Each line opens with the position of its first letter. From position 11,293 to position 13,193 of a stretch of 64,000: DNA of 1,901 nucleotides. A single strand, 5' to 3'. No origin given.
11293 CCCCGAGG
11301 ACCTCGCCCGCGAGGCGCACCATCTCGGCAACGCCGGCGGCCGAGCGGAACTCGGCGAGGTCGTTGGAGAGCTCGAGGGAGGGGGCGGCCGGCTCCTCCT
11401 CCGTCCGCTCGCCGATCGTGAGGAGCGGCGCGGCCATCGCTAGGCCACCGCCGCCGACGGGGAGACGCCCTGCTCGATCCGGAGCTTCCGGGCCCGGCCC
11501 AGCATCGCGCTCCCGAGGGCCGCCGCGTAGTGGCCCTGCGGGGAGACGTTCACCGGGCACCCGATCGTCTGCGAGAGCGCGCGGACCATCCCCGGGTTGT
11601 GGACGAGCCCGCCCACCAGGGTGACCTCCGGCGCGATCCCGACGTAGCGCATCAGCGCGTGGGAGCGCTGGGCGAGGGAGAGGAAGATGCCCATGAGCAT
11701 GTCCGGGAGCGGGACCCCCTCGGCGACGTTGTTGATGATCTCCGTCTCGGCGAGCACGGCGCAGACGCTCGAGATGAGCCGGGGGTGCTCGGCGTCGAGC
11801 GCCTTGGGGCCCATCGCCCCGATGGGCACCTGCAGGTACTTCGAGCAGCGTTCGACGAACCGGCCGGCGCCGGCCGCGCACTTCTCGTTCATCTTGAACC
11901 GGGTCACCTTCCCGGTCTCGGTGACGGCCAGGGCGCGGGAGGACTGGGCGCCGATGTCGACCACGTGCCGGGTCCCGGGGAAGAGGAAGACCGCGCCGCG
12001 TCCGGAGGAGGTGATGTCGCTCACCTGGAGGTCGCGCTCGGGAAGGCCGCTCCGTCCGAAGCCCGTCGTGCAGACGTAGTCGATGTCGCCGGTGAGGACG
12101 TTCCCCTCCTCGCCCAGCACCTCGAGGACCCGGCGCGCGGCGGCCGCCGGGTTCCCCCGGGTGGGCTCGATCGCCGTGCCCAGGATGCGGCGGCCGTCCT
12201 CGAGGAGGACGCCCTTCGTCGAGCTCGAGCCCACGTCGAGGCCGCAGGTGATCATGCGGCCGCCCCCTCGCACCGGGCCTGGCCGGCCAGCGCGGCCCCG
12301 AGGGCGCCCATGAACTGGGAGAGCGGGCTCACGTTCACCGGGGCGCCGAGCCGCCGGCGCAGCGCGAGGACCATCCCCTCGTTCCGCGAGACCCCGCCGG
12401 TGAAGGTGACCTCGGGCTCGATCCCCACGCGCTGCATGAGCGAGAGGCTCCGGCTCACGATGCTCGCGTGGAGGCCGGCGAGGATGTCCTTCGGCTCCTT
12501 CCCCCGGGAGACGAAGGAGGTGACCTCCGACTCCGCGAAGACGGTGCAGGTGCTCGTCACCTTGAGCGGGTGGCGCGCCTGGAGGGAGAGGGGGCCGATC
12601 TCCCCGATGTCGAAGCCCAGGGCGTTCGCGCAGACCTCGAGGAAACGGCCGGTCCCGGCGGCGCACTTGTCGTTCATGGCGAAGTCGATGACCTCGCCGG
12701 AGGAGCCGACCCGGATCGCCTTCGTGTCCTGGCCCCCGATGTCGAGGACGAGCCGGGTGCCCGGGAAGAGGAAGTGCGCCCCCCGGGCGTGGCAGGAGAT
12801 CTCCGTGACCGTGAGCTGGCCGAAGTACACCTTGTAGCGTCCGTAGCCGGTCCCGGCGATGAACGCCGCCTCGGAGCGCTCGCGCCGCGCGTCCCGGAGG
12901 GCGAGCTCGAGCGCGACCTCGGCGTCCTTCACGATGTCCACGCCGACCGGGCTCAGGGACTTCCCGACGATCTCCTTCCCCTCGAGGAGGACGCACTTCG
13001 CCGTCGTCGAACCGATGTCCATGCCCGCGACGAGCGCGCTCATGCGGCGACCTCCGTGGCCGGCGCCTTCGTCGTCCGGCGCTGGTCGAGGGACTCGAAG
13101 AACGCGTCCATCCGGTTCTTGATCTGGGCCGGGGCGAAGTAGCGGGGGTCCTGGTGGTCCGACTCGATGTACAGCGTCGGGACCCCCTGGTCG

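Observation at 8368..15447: Complete, translationally coupled class I (ATP-dependent) benzoyl-CoA reductase upper pathway in a Thermoplasmata-like archaeon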

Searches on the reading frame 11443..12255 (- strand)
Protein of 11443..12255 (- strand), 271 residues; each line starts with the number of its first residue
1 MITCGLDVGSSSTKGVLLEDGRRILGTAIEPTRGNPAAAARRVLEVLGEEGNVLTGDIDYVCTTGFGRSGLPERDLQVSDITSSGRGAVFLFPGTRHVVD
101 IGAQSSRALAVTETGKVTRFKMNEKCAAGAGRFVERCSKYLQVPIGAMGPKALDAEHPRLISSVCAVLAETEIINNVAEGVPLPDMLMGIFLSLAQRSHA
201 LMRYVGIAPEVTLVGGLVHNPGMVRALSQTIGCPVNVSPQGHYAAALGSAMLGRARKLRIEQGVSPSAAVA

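Call 4: search_protein_families(library=ncbifam, proteins=[window:11443-12255:-], max_evalue=0.00001)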
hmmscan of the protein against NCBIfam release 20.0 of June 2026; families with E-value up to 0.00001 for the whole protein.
seq(271 aa): 5 families
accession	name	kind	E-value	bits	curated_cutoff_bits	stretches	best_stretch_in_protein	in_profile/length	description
TIGR00241.1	CoA_E_activ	domain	2.6e-56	190.9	125.4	1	2-252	1-248/248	acyl-CoA dehydratase activase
TIGR02261.1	benz_CoA_red_D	equivalog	6.8e-46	156.6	312.85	1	2-253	2-262/262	benzoyl-CoA reductase subunit D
TIGR03192.1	benz_CoA_bzdQ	equivalog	1e-41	143.3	380.2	1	1-254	32-287/293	benzoyl-CoA reductase, bzd-type, subunit Q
TIGR02259.1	benz_CoA_red_A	equivalog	3.5e-35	121.6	578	1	59-250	231-429/432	benzoyl-CoA reductase subunit A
TIGR03286.1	methan_mark_15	hypoth_equivalog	1e-27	97.2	455.75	1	2-253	145-401/404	methanogenesis marker 15 protein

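Call 22: search_solved_structures(query=window:11443-12255:-, show_alignments=1)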
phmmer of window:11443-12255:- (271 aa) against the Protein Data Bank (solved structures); distinct sequences matched with E-value up to 0.001: 5.
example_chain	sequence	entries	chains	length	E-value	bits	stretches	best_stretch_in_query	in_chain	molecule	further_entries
9gai_D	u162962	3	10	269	2e-57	197.9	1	3-254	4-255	3-methylbenzoyl-CoA reductase alpha subunit MbdQ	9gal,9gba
9gai_C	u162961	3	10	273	2.8e-52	181.1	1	2-260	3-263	3-methylbenzoyl-CoA reductase delta subunit MbdP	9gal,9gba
4eht_A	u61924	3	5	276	2.9e-50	174.5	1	1-252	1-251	Activator of 2-hydroxyisocaproyl-CoA dehydratase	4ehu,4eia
1hux_A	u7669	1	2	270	2.2e-44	155.2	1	2-253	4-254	ACTIVATOR OF (R)-2-HYDROXYGLUTARYL-COA DEHYDRATASE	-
7yyl_E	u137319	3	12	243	1.1e-28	103.8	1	4-254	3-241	Putative CoA-substrate-specific enzyme activase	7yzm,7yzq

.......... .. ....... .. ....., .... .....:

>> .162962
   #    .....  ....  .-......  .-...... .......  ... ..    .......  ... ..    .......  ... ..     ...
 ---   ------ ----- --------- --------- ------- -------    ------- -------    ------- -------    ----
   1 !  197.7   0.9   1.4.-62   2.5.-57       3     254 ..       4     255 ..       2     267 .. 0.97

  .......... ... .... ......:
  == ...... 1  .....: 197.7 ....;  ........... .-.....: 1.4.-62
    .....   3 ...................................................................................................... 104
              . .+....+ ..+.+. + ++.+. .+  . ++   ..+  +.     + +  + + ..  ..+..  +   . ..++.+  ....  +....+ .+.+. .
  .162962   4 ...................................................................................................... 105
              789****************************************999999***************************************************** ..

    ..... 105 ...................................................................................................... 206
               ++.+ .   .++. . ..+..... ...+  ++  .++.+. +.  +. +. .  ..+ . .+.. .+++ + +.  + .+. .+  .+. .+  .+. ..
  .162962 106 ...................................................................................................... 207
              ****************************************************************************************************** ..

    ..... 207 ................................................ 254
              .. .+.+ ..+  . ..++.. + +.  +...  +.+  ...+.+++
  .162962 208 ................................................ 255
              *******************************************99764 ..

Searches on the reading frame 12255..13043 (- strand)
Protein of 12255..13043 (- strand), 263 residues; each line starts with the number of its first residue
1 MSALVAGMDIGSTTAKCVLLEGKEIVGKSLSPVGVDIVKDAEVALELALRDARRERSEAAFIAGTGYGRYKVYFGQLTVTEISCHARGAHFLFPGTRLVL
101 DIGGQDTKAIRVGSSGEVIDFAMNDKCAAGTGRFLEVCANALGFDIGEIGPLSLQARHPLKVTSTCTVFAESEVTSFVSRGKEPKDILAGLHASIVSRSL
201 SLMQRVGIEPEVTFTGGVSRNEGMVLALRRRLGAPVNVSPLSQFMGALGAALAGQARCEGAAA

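Call 4: search_protein_families(library=ncbifam, proteins=[window:12255-13043:-], max_evalue=0.00001)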
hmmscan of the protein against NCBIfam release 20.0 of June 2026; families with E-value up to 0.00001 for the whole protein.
seq(263 aa): 5 families
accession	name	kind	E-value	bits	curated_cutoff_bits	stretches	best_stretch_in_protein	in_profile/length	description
TIGR00241.1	CoA_E_activ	domain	6.7e-80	268.2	125.4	1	5-252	2-247/248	acyl-CoA dehydratase activase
TIGR02259.1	benz_CoA_red_A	equivalog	1.5e-58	198.6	578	1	56-251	227-429/432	benzoyl-CoA reductase subunit A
TIGR03192.1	benz_CoA_bzdQ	equivalog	2.7e-48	164.9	380.2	1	5-255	34-287/293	benzoyl-CoA reductase, bzd-type, subunit Q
TIGR02261.1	benz_CoA_red_D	equivalog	1.3e-41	142.6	312.85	1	4-254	2-262/262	benzoyl-CoA reductase subunit D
TIGR03286.1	methan_mark_15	hypoth_equivalog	7.1e-41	140.5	455.75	1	3-253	144-400/404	methanogenesis marker 15 protein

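Call 21: search_solved_structures(query=window:12255-13043:-, show_alignments=1)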
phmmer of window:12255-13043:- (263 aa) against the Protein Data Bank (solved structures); distinct sequences matched with E-value up to 0.001: 5.
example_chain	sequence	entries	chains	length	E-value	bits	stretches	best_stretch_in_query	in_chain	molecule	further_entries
9gai_D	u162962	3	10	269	6.5e-89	301.1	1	6-254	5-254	3-methylbenzoyl-CoA reductase alpha subunit MbdQ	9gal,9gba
1hux_A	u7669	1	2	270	1e-65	225.1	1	1-256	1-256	ACTIVATOR OF (R)-2-HYDROXYGLUTARYL-COA DEHYDRATASE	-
4eht_A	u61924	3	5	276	1.2e-61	211.8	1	6-253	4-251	Activator of 2-hydroxyisocaproyl-CoA dehydratase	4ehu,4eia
9gai_C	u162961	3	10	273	1.8e-53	185.1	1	6-258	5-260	3-methylbenzoyl-CoA reductase delta subunit MbdP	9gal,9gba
7yyl_E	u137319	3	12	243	6.2e-45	157.1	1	5-254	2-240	Putative CoA-substrate-specific enzyme activase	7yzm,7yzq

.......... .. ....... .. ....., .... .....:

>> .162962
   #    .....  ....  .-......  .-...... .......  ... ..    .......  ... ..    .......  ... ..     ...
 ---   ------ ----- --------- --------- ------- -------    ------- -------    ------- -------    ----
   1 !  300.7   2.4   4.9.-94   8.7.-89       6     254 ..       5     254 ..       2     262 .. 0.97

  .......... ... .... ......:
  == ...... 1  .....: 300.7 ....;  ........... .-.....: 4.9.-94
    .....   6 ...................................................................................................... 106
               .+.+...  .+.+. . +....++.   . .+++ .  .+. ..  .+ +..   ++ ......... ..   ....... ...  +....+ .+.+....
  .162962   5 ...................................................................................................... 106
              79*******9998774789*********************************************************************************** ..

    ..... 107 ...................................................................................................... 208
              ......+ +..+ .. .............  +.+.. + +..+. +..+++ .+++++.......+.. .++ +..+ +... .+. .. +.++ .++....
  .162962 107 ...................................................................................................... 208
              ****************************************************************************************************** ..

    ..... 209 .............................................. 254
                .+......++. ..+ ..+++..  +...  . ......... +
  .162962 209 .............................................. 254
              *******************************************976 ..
